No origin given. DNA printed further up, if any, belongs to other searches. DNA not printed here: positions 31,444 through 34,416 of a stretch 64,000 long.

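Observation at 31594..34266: Giant P-type-ATPase-like pseudo-enzyme with a 330-aa acidic/Lys-rich disordered N-terminus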

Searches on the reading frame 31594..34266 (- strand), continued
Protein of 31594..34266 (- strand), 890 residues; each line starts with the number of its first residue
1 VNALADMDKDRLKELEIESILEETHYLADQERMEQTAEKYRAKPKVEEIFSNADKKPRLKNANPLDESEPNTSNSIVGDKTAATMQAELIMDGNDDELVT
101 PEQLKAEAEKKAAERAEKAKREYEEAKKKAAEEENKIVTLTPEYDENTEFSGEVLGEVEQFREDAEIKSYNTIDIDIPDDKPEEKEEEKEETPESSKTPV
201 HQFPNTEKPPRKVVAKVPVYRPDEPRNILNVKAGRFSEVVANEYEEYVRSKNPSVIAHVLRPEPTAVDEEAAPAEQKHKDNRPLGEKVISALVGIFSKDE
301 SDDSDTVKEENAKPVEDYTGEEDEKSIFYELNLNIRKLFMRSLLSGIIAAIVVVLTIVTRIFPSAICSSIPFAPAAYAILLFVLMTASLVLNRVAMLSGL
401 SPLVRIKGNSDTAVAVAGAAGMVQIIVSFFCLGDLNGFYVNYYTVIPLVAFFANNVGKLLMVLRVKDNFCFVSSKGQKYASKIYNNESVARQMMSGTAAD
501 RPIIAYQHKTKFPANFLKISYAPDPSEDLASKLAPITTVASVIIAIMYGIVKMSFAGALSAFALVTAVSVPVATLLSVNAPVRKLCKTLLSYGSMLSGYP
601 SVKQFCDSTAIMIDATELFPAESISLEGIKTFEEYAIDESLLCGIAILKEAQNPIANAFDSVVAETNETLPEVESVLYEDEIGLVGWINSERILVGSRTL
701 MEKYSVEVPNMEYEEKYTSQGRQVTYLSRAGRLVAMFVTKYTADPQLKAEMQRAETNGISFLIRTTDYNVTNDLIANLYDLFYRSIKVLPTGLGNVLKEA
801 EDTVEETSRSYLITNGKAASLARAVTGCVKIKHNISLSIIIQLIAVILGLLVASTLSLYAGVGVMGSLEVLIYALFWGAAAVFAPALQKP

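Call 65: predict_structure(alignment_id=A3)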
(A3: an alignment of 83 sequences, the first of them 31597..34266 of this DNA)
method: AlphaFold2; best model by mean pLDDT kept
length: 890 residues; sequences in the alignment: 83
mean_pLDDT: 78.5   pTM: 0.68
mean pLDDT of the five models: 78.5, 78.5, 77.8, 77.4, 77.1
residues with pLDDT >= 90: 540; 70-90: 91; 50-70: 60; < 50: 199
segments of 3 or more residues with pLDDT < 50: 1-4, 43-101, 131-144, 146-222, 258-281, 296-311
pLDDT, mean of each block of 10 residues (from residue 1): 52 84 91 86 44 36 37 33 33 34 60 77 66 38 44 33 33 36 38 38 37 42 52 74 77 51 38 39 51 47 44 75 95 97 98 95 92 91 97 95 92 97 93 69 96 97 97 96 96 91 96 96 93 95 97 93 96 94 96 96 96 96 94 88 96 93 84 96 96 97 96 93 96 96 96 96 97 97 96 95 96 97 96 94 96 94 91 96 85
secondary structure, 60 per line:
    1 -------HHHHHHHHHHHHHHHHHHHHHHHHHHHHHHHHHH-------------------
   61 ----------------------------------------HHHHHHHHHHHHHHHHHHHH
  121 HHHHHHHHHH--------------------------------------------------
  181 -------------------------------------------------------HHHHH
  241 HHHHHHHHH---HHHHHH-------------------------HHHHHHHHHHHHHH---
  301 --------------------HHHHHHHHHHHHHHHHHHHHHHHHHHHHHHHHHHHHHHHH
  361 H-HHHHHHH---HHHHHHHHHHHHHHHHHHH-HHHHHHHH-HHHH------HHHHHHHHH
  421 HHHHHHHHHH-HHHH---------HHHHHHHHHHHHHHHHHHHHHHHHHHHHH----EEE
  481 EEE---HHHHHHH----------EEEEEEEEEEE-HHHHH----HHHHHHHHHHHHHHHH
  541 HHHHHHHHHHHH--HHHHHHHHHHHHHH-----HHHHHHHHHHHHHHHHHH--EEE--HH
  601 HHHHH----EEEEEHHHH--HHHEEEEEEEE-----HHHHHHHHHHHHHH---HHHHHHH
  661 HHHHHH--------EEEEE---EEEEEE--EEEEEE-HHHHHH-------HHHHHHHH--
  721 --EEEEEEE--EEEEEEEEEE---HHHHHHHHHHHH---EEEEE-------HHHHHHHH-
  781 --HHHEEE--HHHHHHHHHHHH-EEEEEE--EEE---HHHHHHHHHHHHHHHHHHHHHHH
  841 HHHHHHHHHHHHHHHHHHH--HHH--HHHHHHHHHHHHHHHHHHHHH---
elements in order (helices of 4 or more, strands of 3 or more residues): H8-41 H101-130 H236-249 H253-258 H284-297 H321-361 H363-369 H373-391 H393-400 H402-405 H412-430 H432-435 H445-473 E478-483 H487-493 E504-514 H516-520 H525-552 H555-568 H574-591 E594-596 H599-605 E610-614 H615-618 E624-631 H637-650 H654-666 E675-679 E683-688 E691-696 H698-703 H711-718 E723-729 E732-741 H745-756 E760-764 H772-779 E786-788 H791-802 E804-809 E812-814 H818-859 H867-887

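Call 76: get_annotated_region(hit=H1, flank=5000)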
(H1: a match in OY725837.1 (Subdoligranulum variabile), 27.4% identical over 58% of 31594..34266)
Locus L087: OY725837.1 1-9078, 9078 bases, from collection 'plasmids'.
description: Subdoligranulum variabile strain Subdoligranulum variabile TSDC17.2-1.1 genome assembly, plasmid: 3
organism: Subdoligranulum variabile (NCBI taxid 214851)
taxonomy: Bacteria; Bacillota; Clostridia; Eubacteriales; Oscillospiraceae; Subdoligranulum; Subdoligranulum variabile
host: -; source: -; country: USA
typing (MOB-suite, as given by PLSDB): non-mobilizable
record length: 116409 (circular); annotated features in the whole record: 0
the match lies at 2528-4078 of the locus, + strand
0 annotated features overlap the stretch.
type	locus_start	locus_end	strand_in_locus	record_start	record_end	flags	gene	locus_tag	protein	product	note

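Call 78: search_protein_families(library=pfam, proteins=[L087:447-1250:+, L087:4290-5081:+, L087:5706-6314:+, L087:6708-7535:+], max_evalue=0.001)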
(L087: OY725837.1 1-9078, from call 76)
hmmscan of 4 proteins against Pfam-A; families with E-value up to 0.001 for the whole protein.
L087:447-1250:+ (267 aa): 2 families
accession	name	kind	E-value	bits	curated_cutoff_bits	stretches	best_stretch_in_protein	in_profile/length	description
PF00588.24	SpoU_methylase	-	1.4e-34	119.7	29.7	1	113-255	2-142/142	SpoU rRNA Methylase family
PF08032.17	SpoU_sub_bind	-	1.5e-12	48.1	22.8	1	21-94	1-74/76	RNA 2'-O ribose methyltransferase substrate binding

L087:4290-5081:+ (263 aa): 1 family
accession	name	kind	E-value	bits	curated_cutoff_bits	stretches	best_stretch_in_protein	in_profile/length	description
PF10086.14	YhfC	-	1.1e-35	123.6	24.2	1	32-237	2-222/222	YhfC intramembrane metalloprotease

L087:5706-6314:+ (202 aa): 0 families

L087:6708-7535:+ (275 aa): 0 families
